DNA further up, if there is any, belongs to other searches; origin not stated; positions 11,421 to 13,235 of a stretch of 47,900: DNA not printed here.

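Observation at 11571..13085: AT-rich 504-aa ORF carries both bacterial sialyltransferase signature motifs (EDG and HP)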

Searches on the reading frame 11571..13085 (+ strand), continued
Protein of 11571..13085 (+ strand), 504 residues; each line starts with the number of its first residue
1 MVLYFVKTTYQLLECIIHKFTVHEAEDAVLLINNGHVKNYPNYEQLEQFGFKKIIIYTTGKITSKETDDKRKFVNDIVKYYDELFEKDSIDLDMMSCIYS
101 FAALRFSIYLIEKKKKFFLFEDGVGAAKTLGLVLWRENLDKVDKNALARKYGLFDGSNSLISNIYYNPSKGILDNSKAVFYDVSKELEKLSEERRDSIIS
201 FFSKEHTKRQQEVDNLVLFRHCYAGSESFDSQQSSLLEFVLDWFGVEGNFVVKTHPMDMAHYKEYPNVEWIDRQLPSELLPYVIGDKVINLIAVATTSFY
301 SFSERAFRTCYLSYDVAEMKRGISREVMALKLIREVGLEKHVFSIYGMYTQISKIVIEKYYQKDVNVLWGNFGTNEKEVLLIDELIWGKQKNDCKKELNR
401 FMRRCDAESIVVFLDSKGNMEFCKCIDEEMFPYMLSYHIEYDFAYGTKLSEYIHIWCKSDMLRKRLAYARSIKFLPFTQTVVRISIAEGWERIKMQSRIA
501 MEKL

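Call 57: find_encoding_contigs(protein=P0102, flank=10000, max_places=1)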
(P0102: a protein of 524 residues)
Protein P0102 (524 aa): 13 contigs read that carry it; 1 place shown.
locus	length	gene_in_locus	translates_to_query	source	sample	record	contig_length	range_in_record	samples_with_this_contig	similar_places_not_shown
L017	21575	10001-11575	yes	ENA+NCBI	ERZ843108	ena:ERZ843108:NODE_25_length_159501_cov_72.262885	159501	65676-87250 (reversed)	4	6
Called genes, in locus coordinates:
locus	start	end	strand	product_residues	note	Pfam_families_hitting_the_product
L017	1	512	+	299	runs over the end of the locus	PF00535:Glycos_transf_2, PF10111:Glyco_tranf_2_2 (weak), PF13641:Glyco_tranf_2_3 (weak)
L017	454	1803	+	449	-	-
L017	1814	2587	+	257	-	PF01061:ABC2_membrane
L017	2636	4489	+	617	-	PF12733:Cadherin-like (weak), PF00005:ABC_tran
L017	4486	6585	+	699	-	-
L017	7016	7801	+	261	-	PF00132:Hexapep, PF14602:Hexapep_2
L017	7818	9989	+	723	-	-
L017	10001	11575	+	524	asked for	PF07388:A-2_8-polyST (weak)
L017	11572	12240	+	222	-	PF02348:CTP_transf_3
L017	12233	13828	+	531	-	PF00682:HMGL-like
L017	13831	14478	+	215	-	PF00702:Hydrolase, PF12710:HAD (weak), PF13419:HAD_2, PF13242:Hydrolase_like (weak)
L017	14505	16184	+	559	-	PF03816:LytR_cpsA_psr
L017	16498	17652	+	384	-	-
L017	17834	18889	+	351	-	PF08495:FIST, PF10442:FIST_C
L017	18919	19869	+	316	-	PF07889:DUF1664 (faint), PF00015:MCPsignal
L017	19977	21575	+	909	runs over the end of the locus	PF00009:GTP_EFTU, PF22042:EF-G_D2 (weak), PF14492:EFG_III (weak), PF03764:EFG_IV, PF00679:EFG_C, PF05991:NYN_YacP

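Call 60: search_solved_structures(query=L017:12233-13825:+, max_evalue=0.01, show_alignments=2)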
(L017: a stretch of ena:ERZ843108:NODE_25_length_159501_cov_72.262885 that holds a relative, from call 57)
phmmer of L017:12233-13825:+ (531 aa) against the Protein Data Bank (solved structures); distinct sequences matched with E-value up to 0.01: 11.
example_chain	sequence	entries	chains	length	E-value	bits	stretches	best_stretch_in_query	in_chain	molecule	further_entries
3dxi_A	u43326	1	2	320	5.8e-32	114.4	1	5-288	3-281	Putative aldolase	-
4lrs_A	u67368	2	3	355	1.3e-10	44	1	5-275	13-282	4-hydroxy-2-oxovalerate aldolase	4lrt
1nvm_A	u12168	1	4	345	3.5e-09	39.2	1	4-239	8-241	4-hydroxy-2-oxovalerate aldolase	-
8ih7_A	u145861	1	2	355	7.8e-09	38.1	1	4-240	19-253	4-hydroxy-2-oxovalerate aldolase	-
3ble_A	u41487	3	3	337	5.7e-08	35.2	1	147-257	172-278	Citramalate synthase from Leptospira interrogans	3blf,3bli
3ewb_X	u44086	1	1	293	1e-05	27.8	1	4-242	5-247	2-isopropylmalate synthase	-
4jn6_A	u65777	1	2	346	1.4e-05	27.4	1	5-241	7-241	4-hydroxy-2-oxovalerate aldolase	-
3a9i_A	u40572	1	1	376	6.2e-05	25.2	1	6-233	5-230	Homocitrate synthase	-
2ztj_A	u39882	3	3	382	6.5e-05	25.2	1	6-233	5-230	Homocitrate synthase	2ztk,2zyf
3ivs_A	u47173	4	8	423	0.00025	23.2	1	104-304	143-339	Homocitrate synthase, mitochondrial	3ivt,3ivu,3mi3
3eeg_A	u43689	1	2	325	0.00051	22.2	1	4-244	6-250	2-isopropylmalate synthase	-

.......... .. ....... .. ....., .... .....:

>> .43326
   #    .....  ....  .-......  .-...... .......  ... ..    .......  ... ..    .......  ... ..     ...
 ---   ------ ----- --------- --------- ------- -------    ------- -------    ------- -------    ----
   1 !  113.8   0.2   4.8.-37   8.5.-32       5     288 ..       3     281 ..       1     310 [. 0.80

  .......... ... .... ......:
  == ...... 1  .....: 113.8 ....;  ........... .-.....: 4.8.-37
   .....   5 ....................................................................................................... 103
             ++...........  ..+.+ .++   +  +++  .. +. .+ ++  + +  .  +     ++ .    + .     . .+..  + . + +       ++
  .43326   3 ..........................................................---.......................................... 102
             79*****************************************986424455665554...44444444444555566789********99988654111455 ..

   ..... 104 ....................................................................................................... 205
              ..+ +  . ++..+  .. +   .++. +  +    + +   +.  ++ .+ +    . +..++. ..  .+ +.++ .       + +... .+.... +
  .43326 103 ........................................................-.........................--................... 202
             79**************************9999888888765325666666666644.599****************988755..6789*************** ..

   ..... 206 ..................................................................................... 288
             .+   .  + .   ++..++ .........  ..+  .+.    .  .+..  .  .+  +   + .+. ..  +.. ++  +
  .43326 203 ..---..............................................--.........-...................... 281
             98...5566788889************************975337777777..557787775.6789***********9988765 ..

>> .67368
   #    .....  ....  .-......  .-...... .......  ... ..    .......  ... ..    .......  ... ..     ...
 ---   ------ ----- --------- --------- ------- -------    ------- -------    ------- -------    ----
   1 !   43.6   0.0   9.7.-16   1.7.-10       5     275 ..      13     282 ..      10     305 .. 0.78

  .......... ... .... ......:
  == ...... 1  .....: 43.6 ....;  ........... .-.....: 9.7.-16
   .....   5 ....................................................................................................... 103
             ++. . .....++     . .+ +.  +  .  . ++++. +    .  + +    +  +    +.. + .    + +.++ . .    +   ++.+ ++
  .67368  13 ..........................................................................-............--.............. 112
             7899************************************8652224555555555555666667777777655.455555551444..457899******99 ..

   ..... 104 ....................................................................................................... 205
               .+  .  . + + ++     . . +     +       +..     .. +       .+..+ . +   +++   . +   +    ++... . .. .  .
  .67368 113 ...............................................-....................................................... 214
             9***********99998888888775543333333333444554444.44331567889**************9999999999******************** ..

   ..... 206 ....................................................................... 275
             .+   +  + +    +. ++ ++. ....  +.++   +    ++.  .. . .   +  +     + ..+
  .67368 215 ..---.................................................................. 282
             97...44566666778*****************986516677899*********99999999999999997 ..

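Call 61: search_protein_families(library=pfam, proteins=[L017:12233-13825:+, L016:12224-13849:+, L017:7818-9986:+, L016:7815-9986:+, L015:8046-9941:+, L017:4486-6582:+, L017:454-1800:+], max_evalue=1)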
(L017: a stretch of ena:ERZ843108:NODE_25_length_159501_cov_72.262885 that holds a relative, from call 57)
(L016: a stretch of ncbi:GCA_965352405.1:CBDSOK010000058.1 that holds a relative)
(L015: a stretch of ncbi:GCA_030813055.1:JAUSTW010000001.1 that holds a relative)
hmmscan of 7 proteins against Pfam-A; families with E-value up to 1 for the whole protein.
L017:12233-13825:+ (531 aa): 3 families
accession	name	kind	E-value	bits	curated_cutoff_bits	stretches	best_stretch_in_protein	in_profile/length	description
PF00682.25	HMGL-like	-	4e-21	76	29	1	5-260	2-256/260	HMGL-like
PF01973.23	MptE-like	-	0.036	14.3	34.6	0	437-476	126-165/171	6-hydroxymethylpterin diphosphokinase MptE-like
PF05853.18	BKACE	-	0.25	11.1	24.8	0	13-66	117-170/274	beta-keto acid cleavage enzyme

L016:12224-13849:+ (542 aa): 2 families
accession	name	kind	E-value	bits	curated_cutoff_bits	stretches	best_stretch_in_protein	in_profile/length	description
PF00682.25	HMGL-like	-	5.2e-21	75.7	29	1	4-252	2-245/260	HMGL-like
PF13469.12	Sulfotransfer_3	-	0.2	12.3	27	1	263-317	66-123/216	Sulfotransferase family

L017:7818-9986:+ (723 aa): 0 families

L016:7815-9986:+ (724 aa): 1 family
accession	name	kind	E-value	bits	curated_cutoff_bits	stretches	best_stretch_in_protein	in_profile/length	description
PF13242.12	Hydrolase_like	-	0.0025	18.1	22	1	279-321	2-45/75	HAD-hyrolase-like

L015:8046-9941:+ (632 aa): 4 families
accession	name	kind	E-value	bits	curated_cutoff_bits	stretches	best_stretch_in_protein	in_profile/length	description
PF00702.32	Hydrolase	-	1.3e-06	29.4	26.4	1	40-225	2-191/191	haloacid dehalogenase-like hydrolase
PF20996.2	DUF5581_N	-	0.091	13.2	25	1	375-437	91-152/169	Family of unknown function (DUF5581) N-terminal domain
PF13242.12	Hydrolase_like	-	0.17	12.2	22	1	186-228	2-45/75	HAD-hyrolase-like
PF09182.16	PuR_N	-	0.18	12.2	24.6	1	400-432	22-54/70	Bacterial purine repressor, N-terminal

L017:4486-6582:+ (699 aa): 2 families
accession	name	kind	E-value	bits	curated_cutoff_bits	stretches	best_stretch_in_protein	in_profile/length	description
PF13242.12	Hydrolase_like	-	0.096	13.1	22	1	247-284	8-46/75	HAD-hyrolase-like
PF09400.15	DUF2002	-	0.12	12.7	23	1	211-264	1-52/110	Protein of unknown function (DUF2002)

L017:454-1800:+ (449 aa): 0 families

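Call 67: search_protein_families(library=pfam, proteins=[P0158, P0029, P0169, P0157, P0007, P0012, P0183, P0002, P0005], max_evalue=0.1)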
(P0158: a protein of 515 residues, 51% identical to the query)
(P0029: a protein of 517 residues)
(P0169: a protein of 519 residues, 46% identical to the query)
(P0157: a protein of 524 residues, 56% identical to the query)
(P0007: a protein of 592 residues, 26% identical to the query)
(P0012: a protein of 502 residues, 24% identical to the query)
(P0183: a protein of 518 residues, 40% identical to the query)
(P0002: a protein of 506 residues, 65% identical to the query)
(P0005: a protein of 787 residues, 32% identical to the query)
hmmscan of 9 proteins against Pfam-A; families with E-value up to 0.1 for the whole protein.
P0158 (515 aa): 3 families
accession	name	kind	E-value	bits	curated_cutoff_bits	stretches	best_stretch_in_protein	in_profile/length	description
PF07388.17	A-2_8-polyST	-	1.8e-10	41.3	23.3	1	171-307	169-309/316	Alpha-2,8-polysialyltransferase (POLYST)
PF07922.17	Glyco_transf_52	-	1.7e-08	34.5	26.1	1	156-304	115-260/272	Glycosyltransferase family 52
PF01555.25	N6_N4_Mtase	-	0.0043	17.5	26.7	1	363-470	11-130/221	DNA methylase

P0029 (517 aa): 2 families
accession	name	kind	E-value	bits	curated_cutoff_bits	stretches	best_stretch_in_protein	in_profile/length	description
PF07388.17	A-2_8-polyST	-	5.5e-09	36.5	23.3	1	198-303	196-308/316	Alpha-2,8-polysialyltransferase (POLYST)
PF07922.17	Glyco_transf_52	-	4.9e-07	29.7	26.1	1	199-297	163-257/272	Glycosyltransferase family 52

P0169 (519 aa): 3 families
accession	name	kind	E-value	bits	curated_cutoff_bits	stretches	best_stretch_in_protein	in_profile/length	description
PF07922.17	Glyco_transf_52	-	1.3e-10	41.5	26.1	1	63-300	32-259/272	Glycosyltransferase family 52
PF07388.17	A-2_8-polyST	-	1.9e-08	34.7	23.3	1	27-304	39-308/316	Alpha-2,8-polysialyltransferase (POLYST)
PF07205.16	DUF1413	-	0.068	13.8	25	0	405-425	10-30/69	Domain of unknown function (DUF1413)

P0157 (524 aa): 1 family
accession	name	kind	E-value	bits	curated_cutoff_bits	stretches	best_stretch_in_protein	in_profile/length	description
PF25762.1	HAUS1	-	0.096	12.9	40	0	440-513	161-234/236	HAUS augmin-like complex subunit 1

P0007 (592 aa): 2 families
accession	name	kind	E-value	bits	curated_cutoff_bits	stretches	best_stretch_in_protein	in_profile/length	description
PF07922.17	Glyco_transf_52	-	1.2e-11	44.9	26.1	1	108-318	61-256/272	Glycosyltransferase family 52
PF23312.1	UBA_SIK3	-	0.066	13.7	27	0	243-257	25-39/40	Protein kinase SIK3 UBA domain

P0012 (502 aa): 3 families
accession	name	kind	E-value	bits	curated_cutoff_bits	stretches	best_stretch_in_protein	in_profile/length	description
PF07922.17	Glyco_transf_52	-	4.5e-07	29.8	26.1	1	103-330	56-268/272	Glycosyltransferase family 52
PF07388.17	A-2_8-polyST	-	0.0087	16.1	23.3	1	127-317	121-300/316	Alpha-2,8-polysialyltransferase (POLYST)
PF03501.21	S10_plectin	-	0.089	13.3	26.9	0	131-179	11-58/93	Plectin/S10 domain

P0183 (518 aa): 2 families
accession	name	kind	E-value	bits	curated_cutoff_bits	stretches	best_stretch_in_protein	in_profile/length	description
PF07922.17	Glyco_transf_52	-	2.1e-10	40.8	26.1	1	44-300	16-258/272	Glycosyltransferase family 52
PF03362.18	Herpes_UL47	-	0.083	12.1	25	0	405-434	109-138/454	Herpesvirus UL47 protein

P0002 (506 aa): 0 families

P0005 (787 aa): 3 families
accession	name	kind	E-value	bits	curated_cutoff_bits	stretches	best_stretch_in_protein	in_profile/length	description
PF00132.30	Hexapep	-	6.5e-11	41.9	27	1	664-698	2-36/36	Bacterial transferase hexapeptide (six repeats)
PF14602.12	Hexapep_2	-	2.3e-06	27.7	27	1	664-698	2-34/34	Hexapeptide repeat of succinyl-transferase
PF25084.1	LbH_EIF2B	-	0.027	14.9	54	0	671-699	52-102/105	EIF2B subunit epsilon LbH domain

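Call 73: find_related_loci(query=A6, collection=metagenome_contigs, flank=10000)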
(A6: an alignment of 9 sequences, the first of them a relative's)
Query A6 (529 aa) in metagenome_contigs; peptide patterns used: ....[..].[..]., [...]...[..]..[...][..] (x = any residue, [..] = any of these).
189 stretches matched a pattern; 9 encode a relative of the query (tblastn E <= 1e-3); 9 distinct loci.
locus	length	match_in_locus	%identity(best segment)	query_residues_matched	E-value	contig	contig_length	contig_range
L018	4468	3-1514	48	13-521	4e-158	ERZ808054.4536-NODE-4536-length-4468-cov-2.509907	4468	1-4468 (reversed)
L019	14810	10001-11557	36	9-529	2e-103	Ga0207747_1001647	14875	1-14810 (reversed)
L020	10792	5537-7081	35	10-528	9e-101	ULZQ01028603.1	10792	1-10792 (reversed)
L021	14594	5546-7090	35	10-528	9e-101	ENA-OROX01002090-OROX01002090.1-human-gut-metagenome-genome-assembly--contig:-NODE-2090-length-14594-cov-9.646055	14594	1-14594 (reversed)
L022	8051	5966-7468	35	6-529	1e-85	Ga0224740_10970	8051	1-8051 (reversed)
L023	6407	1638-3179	36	6-526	1e-82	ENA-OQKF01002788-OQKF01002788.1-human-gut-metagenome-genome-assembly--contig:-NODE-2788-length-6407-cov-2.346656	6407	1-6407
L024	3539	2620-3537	49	9-313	8e-82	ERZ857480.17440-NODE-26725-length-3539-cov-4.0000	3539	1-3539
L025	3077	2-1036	41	196-529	2e-75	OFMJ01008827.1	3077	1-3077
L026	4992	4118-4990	40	54-339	3e-68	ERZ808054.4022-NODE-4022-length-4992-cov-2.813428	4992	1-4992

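Call 75: search_protein_families(library=pfam, proteins=[L019:708-3119:-, L019:13879-14571:+, L019:3-716:+, L020:3-1004:+, L020:880-2049:+, L026:2-1084:+, L026:1065-2693:+, L026:2702-3541:+, L010:1782-3293:+, L016:15836-17572:+], max_evalue=0.01)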
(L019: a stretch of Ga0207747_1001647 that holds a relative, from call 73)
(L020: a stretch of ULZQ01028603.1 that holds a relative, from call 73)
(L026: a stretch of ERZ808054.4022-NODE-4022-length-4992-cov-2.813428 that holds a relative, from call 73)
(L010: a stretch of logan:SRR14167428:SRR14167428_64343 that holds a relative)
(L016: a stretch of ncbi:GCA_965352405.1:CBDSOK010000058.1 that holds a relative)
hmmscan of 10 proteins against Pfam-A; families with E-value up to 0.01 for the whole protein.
L019:708-3119:- (803 aa): 2 families
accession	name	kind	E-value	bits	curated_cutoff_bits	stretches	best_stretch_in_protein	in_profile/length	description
PF04932.20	Wzy_C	-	3.1e-12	47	31.7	1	307-445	23-148/149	O-Antigen ligase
PF09932.14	DUF2164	-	0.004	17.6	27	0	535-561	27-53/74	Uncharacterized conserved protein (DUF2164)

L019:13879-14571:+ (231 aa): 2 families
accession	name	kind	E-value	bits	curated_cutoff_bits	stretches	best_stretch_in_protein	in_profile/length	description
PF00459.30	Inositol_P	-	5.8e-16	59.2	27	2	13-129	16-132/271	Inositol monophosphatase family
PF00316.25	FBPase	-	0.00078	19.5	34.8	1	38-112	59-134/191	Fructose-1-6-bisphosphatase, N-terminal domain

L019:3-716:+ (237 aa): 0 families

L020:3-1004:+ (334 aa): 1 family
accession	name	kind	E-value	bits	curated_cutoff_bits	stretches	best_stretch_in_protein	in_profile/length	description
PF14393.11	DUF4422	-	4.5e-69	233.1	25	1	51-276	1-216/220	Domain of unknown function (DUF4422)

L020:880-2049:+ (390 aa): 0 families

L026:2-1084:+ (361 aa): 3 families
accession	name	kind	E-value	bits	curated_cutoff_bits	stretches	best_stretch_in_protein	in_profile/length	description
PF03486.20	HI0933_like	-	1.5e-46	159.2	50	1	2-342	40-243/244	HI0933-like protein Rossmann domain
PF22780.1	HI0933_like_1st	-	4.2e-12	46.7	27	1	149-289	2-165/165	HI0933-like protein barrel and H2TH domain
PF01266.30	DAO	-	0.0052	16.8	27.9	1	33-130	117-212/353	FAD dependent oxidoreductase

L026:1065-2693:+ (543 aa): 8 families
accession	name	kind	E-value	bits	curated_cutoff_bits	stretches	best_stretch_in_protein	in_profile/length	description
PF21688.3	FAD-depend_C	-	2e-72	244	27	1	298-490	1-197/197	FAD-dependent protein, C-terminal domain-like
PF01266.30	DAO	-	6e-08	33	27.9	1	101-149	1-50/353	FAD dependent oxidoreductase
PF07992.20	Pyr_redox_2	-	4.2e-06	26.8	26.1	1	101-282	2-113/291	Pyridine nucleotide-disulphide oxidoreductase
PF13450.12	NAD_binding_8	-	0.0015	19.2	21.9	1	104-131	1-28/68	NAD(P)-binding Rossmann-like domain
PF01494.25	FAD_binding_3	-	0.0028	17.4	22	1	102-132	4-34/349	FAD binding domain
PF03486.20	HI0933_like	-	0.0045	16.9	50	0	101-132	2-33/244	HI0933-like protein Rossmann domain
PF00890.30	FAD_binding_2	-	0.0069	16.1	20.4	0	102-133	2-33/414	FAD binding domain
PF01946.23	Thi4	-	0.0075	16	26.2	0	98-130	16-49/235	Thi4 family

L026:2702-3541:+ (280 aa): 1 family
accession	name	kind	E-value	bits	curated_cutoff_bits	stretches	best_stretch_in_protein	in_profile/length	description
PF00696.33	AA_kinase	-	7.8e-45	153.9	24.9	1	9-241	1-234/234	Amino acid kinase family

L010:1782-3293:+ (504 aa): 0 families

L016:15836-17572:+ (579 aa): 0 families

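Call 88: list_cluster_members(proteins=[window:11571-13082:+, window:8449-11553:+, window:13471-14199:+, window:28133-29167:+, window:19268-20350:+])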
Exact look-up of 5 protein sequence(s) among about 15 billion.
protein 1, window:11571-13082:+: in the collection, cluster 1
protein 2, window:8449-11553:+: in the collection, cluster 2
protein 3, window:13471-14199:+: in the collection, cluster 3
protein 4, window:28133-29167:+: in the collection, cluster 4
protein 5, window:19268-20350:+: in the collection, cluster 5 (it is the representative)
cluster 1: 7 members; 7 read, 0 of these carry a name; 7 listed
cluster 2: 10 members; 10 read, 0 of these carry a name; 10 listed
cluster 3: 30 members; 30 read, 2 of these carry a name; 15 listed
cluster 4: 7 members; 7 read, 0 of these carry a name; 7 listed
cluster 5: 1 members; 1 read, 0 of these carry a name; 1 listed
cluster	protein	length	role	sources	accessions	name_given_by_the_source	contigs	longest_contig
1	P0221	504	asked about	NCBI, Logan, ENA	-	-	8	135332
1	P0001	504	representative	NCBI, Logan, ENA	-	-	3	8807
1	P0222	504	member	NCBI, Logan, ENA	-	-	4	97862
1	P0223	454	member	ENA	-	-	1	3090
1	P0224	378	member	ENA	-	-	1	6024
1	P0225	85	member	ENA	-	-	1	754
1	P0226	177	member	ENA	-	-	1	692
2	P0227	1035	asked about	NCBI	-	-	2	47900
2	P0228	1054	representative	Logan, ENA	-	-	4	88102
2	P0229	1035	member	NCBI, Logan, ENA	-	-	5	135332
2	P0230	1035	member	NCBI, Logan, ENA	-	-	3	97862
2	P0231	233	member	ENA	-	-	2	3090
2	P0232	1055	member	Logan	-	-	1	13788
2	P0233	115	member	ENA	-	-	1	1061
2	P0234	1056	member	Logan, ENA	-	-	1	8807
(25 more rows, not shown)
